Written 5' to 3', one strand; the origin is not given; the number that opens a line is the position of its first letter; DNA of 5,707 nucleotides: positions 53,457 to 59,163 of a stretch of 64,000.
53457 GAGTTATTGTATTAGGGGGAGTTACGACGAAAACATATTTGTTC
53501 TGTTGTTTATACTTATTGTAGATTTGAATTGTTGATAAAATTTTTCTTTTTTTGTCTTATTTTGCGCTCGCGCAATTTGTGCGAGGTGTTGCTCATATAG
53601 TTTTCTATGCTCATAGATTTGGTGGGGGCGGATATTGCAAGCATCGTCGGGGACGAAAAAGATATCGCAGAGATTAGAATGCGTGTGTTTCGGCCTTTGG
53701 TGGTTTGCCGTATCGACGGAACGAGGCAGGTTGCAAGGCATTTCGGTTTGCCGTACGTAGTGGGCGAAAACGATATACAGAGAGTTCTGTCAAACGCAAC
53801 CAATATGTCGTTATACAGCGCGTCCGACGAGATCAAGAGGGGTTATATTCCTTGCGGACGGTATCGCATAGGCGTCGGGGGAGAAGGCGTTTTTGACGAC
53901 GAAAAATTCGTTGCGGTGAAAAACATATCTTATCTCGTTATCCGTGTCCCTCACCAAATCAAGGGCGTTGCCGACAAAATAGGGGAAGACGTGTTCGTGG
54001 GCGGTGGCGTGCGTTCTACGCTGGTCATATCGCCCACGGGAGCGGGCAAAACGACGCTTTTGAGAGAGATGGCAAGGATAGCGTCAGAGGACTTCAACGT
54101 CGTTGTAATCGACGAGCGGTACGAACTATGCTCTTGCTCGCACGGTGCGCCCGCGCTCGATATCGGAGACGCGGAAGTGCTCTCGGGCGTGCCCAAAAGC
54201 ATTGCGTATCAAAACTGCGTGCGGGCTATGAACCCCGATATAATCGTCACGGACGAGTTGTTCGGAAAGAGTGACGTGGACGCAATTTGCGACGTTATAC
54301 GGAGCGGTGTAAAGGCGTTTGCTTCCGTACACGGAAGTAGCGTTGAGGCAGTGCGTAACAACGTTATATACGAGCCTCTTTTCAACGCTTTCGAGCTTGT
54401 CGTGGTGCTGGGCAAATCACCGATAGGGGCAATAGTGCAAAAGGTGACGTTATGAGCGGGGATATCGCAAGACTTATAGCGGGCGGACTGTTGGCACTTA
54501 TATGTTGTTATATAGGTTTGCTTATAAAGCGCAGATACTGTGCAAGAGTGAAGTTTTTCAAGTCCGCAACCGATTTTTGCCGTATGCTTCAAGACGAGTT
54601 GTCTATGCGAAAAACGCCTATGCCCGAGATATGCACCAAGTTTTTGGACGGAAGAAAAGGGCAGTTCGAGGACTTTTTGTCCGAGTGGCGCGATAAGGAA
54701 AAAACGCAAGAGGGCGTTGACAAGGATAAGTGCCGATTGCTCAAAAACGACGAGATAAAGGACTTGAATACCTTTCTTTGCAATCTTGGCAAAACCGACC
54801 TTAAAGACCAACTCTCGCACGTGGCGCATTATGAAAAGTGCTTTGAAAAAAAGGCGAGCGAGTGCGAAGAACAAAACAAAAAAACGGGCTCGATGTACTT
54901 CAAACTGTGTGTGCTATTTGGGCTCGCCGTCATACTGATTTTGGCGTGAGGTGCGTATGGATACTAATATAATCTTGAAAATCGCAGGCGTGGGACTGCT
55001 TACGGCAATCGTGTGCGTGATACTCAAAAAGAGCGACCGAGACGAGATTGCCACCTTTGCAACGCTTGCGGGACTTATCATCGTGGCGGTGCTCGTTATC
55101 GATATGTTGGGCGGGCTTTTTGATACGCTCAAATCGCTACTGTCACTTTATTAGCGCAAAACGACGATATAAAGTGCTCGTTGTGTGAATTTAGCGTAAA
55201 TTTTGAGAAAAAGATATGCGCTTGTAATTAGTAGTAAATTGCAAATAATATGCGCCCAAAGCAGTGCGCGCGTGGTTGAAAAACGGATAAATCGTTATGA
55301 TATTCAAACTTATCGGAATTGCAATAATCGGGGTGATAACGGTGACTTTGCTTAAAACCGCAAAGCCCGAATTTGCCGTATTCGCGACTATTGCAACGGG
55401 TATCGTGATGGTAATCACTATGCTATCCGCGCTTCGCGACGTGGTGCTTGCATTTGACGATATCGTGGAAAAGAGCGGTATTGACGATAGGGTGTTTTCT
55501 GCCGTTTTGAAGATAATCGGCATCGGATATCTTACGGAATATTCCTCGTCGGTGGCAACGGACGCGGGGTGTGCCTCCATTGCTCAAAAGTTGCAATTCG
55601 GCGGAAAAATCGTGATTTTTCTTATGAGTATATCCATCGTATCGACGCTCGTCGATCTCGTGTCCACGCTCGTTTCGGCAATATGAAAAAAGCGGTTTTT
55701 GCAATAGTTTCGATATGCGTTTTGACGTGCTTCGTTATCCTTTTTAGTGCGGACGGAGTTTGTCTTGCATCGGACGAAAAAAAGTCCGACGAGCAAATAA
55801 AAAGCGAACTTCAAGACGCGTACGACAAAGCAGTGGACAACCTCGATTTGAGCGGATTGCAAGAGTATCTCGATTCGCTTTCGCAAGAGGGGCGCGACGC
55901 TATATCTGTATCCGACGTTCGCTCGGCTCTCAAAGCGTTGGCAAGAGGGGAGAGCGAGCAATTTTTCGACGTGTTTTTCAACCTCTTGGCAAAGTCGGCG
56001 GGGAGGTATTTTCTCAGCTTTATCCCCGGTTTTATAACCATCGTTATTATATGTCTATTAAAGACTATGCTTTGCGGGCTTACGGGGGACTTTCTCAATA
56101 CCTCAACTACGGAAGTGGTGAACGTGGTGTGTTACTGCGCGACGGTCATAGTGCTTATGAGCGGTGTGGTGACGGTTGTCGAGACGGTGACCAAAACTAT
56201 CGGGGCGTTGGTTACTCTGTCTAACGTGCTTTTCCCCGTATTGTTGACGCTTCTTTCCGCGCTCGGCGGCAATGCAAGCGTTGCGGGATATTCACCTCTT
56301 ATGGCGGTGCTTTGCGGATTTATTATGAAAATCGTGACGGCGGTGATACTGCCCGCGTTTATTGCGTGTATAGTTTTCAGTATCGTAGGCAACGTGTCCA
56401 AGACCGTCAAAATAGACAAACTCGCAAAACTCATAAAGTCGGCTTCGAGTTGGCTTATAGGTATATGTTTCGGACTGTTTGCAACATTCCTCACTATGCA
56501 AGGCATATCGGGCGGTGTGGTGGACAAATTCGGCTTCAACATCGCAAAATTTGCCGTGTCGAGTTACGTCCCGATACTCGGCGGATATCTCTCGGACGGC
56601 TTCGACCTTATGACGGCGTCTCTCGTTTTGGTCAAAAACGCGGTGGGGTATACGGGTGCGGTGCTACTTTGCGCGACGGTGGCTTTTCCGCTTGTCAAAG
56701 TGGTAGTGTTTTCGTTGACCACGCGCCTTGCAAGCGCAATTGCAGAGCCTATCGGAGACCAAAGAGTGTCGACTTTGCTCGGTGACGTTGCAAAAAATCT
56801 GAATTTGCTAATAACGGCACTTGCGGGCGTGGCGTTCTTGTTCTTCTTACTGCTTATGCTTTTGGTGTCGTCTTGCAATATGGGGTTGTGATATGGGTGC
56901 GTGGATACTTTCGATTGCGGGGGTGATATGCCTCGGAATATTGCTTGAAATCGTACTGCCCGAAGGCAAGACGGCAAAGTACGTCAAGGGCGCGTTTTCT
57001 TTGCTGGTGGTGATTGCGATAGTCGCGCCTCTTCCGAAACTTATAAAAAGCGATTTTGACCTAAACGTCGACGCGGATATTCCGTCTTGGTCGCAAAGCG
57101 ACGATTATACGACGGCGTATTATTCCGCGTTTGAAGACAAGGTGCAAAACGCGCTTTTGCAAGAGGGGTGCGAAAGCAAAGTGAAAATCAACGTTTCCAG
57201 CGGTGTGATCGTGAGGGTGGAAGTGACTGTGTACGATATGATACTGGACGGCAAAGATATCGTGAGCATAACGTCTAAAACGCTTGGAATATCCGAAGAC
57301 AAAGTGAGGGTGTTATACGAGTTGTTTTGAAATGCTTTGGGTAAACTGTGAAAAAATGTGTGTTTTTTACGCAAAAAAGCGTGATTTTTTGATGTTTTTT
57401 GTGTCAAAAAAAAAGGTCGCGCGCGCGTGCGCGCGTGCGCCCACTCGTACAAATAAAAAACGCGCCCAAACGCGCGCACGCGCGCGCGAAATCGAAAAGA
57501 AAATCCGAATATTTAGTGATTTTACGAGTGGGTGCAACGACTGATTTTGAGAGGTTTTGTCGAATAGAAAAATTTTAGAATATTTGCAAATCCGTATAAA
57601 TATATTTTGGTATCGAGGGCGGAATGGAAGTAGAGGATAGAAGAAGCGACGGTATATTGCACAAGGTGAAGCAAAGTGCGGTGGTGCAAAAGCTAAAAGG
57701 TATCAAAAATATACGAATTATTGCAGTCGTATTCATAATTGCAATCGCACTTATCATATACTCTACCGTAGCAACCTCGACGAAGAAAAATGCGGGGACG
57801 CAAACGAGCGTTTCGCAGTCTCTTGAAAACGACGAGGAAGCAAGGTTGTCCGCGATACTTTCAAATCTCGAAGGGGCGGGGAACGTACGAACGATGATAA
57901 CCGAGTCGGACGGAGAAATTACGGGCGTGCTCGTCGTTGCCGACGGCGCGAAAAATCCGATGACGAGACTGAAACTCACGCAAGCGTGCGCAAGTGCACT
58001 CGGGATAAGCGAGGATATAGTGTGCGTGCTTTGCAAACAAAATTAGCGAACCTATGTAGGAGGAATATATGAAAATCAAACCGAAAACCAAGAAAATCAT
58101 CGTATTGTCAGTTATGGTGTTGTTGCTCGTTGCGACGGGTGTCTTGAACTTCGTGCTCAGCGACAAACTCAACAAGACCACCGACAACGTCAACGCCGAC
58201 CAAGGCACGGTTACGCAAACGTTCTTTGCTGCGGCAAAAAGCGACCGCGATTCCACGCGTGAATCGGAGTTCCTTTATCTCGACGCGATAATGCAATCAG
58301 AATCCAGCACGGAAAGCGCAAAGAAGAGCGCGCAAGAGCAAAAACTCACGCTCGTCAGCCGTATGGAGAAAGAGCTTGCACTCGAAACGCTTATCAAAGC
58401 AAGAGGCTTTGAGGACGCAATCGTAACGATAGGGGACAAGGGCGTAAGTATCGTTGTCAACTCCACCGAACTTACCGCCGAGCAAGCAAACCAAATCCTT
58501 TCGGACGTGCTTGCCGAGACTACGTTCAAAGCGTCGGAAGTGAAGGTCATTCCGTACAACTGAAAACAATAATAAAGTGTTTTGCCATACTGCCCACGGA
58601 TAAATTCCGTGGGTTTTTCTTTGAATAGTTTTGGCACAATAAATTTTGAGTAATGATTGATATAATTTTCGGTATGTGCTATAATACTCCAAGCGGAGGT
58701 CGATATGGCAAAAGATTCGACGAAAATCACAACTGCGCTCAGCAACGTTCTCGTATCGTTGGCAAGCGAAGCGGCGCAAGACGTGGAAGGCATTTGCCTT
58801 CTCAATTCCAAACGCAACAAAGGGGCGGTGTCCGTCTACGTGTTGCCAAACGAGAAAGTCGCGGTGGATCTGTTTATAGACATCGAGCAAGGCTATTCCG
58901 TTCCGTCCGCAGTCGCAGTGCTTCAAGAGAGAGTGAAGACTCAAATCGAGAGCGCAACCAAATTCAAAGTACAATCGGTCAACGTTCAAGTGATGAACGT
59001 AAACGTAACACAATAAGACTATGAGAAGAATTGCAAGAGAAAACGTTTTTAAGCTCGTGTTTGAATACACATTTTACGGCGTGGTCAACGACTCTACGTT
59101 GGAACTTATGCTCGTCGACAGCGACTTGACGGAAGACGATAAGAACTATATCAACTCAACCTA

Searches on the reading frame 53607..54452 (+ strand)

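Call 59: search_protein_families(library=pfam, proteins=[window:53607-54452:+], max_evalue=0.001)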
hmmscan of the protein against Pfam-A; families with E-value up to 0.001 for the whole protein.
window:53607-54452:+ (282 aa): 3 families
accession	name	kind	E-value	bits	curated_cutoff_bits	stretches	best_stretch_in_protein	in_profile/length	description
PF19568.5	Spore_III_AA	-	4.9e-51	174.1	27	1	16-271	25-289/306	Sporulation stage III, protein AA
PF00437.27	T2SSE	-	2.5e-05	23.6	24.9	1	139-247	146-249/370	Type II/IV secretion system protein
PF13191.12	AAA_16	-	0.00059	20.8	32.6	1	129-178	19-64/167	AAA ATPase domain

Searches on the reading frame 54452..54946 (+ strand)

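Call 67: search_protein_families(library=pfam, proteins=[window:54452-54946:+], max_evalue=1e-8)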
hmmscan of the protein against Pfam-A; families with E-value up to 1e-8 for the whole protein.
window:54452-54946:+ (165 aa): 1 family
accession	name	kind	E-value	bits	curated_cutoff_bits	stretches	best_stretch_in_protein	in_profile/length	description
PF09548.15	Spore_III_AB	-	4.9e-23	82.4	32.5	1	9-164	3-169/170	Stage III sporulation protein AB (spore_III_AB)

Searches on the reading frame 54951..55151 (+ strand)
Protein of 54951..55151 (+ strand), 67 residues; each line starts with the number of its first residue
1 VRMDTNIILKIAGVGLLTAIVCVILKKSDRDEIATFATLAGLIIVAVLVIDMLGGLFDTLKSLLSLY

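Call 67: search_protein_families(library=pfam, proteins=[window:54951-55151:+], max_evalue=1e-8)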
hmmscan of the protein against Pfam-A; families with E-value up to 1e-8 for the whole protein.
window:54951-55151:+ (67 aa): 1 family
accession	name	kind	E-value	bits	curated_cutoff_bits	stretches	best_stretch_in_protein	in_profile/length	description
PF06686.16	SpoIIIAC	-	9.9e-17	61.3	24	1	8-63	1-56/56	Stage III sporulation protein AC/AD protein family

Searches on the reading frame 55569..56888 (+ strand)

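Call 67: search_protein_families(library=pfam, proteins=[window:55569-56888:+], max_evalue=1e-8)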
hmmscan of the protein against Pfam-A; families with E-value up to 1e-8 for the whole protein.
window:55569-56888:+ (440 aa): 1 family
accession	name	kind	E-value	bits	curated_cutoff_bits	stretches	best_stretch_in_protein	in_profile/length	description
PF09546.15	Spore_III_AE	-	7.8e-66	222.9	27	1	116-434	2-319/321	Stage III sporulation protein AE (spore_III_AE)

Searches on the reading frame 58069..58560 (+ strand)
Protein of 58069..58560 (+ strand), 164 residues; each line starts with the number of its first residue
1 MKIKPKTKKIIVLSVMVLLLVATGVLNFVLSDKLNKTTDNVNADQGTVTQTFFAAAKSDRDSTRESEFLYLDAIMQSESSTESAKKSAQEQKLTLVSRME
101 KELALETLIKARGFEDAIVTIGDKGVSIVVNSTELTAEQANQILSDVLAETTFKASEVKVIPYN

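Call 67: search_protein_families(library=pfam, proteins=[window:58069-58560:+], max_evalue=1e-8)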
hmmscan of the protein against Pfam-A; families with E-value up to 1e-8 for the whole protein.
window:58069-58560:+ (164 aa): 1 family
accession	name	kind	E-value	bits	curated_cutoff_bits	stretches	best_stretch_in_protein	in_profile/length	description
PF12685.13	SpoIIIAH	-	9.4e-30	104.4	30.6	1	39-160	70-191/191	SpoIIIAH-like protein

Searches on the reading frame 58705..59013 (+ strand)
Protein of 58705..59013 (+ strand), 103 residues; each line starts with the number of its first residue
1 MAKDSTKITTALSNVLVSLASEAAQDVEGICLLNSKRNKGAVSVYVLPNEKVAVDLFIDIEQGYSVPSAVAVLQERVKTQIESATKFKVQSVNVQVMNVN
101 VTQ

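Call 67: search_protein_families(library=pfam, proteins=[window:58705-59013:+], max_evalue=1e-8)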
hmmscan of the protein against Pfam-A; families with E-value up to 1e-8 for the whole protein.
window:58705-59013:+ (103 aa): 1 family
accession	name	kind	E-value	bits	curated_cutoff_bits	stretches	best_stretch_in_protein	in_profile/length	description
PF03780.18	Asp23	-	3.9e-12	47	28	1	14-99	10-107/108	Asp23 family, cell envelope-related function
